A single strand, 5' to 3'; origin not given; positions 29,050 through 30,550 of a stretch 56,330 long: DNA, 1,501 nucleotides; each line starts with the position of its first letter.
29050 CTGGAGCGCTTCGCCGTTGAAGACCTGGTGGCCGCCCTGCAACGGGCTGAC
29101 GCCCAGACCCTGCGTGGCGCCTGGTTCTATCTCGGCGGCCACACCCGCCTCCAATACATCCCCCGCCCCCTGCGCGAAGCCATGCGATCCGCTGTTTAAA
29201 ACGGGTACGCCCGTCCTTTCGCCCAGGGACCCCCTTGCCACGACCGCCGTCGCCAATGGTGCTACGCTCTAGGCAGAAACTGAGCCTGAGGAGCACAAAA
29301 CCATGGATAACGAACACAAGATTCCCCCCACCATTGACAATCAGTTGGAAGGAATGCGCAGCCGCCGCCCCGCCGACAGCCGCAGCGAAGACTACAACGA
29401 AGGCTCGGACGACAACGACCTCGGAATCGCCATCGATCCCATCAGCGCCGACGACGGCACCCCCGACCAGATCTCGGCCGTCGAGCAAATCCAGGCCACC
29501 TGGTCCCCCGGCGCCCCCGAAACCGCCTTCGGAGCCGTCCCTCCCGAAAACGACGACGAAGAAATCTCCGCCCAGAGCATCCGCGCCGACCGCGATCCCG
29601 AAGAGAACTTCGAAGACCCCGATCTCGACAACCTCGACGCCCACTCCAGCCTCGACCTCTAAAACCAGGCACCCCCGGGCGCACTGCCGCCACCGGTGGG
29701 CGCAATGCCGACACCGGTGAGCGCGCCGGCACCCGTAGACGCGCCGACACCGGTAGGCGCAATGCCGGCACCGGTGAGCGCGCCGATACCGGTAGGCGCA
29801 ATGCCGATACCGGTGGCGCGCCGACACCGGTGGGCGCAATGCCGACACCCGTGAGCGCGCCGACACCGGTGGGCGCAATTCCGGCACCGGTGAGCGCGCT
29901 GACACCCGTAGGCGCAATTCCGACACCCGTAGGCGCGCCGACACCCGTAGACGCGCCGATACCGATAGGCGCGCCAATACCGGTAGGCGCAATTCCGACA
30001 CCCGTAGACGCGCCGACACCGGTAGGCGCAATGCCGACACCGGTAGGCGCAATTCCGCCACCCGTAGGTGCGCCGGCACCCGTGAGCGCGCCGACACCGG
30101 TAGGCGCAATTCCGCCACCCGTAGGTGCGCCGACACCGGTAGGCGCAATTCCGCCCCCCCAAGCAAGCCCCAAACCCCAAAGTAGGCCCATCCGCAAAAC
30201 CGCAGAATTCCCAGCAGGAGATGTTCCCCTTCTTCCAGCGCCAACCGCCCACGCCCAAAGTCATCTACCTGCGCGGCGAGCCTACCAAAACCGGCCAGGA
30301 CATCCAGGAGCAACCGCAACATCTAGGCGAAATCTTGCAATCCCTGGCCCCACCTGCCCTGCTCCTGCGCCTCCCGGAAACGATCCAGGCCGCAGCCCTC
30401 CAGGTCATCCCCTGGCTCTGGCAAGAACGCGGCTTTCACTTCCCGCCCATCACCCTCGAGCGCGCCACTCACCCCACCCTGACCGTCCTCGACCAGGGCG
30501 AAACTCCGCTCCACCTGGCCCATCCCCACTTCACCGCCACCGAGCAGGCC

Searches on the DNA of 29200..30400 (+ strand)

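Call 43: search_rna_families(source=window, start=29200, end=30400, threshold=evalue, max_evalue=1)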
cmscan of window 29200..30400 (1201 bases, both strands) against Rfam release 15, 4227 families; matches with E-value up to 1: 0.
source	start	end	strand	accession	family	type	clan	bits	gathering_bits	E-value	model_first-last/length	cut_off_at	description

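Call 58: search_dna_similar(query=window:29663-30220:+, collection=plasmids, mode=distant, max_rows=10)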
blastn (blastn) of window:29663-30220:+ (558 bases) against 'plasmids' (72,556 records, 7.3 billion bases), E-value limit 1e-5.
No match.

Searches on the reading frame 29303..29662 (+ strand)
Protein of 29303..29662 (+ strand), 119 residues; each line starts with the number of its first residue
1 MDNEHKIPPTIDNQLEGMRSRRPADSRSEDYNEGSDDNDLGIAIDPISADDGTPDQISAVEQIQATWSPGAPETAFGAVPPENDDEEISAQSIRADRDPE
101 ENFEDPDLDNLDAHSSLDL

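Call 6: search_protein_families(library=pfam, proteins=[window:29303-29662:+], max_evalue=1)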
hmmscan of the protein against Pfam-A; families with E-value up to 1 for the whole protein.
window:29303-29662:+ (119 aa): 0 families

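Call 24: find_encoding_contigs(protein=window:29303-29662:+, flank=3000, max_places=10)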
Protein window:29303-29662:+ (119 aa): 19 contigs read that carry it; 10 places shown.
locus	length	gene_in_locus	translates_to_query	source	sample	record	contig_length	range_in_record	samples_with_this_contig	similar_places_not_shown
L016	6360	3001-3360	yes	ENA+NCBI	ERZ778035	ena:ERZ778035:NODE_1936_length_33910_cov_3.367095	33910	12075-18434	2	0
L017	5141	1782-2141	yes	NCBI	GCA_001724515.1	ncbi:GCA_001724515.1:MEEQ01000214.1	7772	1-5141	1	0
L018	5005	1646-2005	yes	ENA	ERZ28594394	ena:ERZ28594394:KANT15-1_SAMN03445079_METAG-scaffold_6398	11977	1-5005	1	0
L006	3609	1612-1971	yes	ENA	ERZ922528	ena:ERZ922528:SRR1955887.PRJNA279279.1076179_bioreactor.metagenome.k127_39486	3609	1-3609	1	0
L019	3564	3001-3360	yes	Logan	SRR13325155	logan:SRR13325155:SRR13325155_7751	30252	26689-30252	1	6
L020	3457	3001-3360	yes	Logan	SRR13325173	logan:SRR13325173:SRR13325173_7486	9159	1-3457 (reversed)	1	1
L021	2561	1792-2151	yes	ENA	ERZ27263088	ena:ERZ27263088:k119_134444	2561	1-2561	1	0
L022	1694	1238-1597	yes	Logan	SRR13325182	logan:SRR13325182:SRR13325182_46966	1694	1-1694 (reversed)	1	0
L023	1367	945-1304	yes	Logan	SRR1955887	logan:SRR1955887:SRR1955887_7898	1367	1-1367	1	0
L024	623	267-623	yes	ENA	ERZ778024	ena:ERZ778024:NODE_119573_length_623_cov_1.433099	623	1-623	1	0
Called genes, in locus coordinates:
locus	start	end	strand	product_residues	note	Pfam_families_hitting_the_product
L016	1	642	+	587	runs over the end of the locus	PF00512:HisKA, PF02518:HATPase_c, PF00072:Response_reg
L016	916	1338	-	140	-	PF00072:Response_reg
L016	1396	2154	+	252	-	PF01590:GAF, PF13185:GAF_2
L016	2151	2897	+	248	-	-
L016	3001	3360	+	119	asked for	-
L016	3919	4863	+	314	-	-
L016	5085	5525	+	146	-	-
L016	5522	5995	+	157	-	-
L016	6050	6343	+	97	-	PF00892:EamA (weak)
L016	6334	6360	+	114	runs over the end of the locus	PF00892:EamA (faint)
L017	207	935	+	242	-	PF01590:GAF, PF13185:GAF_2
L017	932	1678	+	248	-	-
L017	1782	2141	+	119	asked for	-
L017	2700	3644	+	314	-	-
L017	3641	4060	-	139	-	-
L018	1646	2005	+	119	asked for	-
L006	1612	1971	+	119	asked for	-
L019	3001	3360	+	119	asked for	-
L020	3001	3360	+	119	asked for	-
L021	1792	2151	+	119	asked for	-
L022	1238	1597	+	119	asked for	-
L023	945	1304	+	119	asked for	-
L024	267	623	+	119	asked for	?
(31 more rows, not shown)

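Call 52: search_protein_families(library=ncbifam, proteins=[window:29303-29662:+], max_evalue=0.1)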
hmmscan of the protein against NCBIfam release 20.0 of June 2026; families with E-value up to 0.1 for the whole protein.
window:29303-29662:+ (119 aa): 0 families

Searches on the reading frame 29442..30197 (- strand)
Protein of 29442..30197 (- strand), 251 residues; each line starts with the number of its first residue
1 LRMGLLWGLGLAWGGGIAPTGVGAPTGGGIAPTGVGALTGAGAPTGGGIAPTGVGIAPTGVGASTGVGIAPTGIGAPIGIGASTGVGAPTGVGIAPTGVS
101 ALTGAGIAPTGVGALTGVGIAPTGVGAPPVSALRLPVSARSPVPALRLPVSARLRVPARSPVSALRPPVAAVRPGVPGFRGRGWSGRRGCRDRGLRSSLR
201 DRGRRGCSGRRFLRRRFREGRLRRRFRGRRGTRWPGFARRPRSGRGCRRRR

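Call 6: search_protein_families(library=pfam, proteins=[window:29442-30197:-], max_evalue=1)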
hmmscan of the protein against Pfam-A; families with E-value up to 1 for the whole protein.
window:29442-30197:- (251 aa): 0 families

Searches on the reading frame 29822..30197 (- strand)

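Call 64: find_homologous_proteins(query=window:29822-30197:-, max_evalue=0.01)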
Query window:29822-30197:- (125 aa): 1 proteins with E <= 0.01 among 8000 candidates.
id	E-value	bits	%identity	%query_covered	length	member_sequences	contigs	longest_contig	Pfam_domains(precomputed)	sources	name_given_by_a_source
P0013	1.2e-7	50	73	30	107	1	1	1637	-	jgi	jgi:hypothetical protein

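Call 66: find_encoding_contigs(protein=P0013, flank=3000, max_places=4)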
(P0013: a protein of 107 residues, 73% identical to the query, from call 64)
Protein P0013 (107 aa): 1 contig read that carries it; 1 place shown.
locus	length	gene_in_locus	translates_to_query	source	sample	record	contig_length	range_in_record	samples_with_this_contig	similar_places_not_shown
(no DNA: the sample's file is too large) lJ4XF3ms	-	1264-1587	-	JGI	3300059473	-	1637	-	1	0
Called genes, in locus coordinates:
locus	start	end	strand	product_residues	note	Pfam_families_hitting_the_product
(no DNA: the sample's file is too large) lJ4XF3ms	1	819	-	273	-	?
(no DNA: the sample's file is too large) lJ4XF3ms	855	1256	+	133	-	PF13622:4HBT_3 (faint), PF03061:4HBT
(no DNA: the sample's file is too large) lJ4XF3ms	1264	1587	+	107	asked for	-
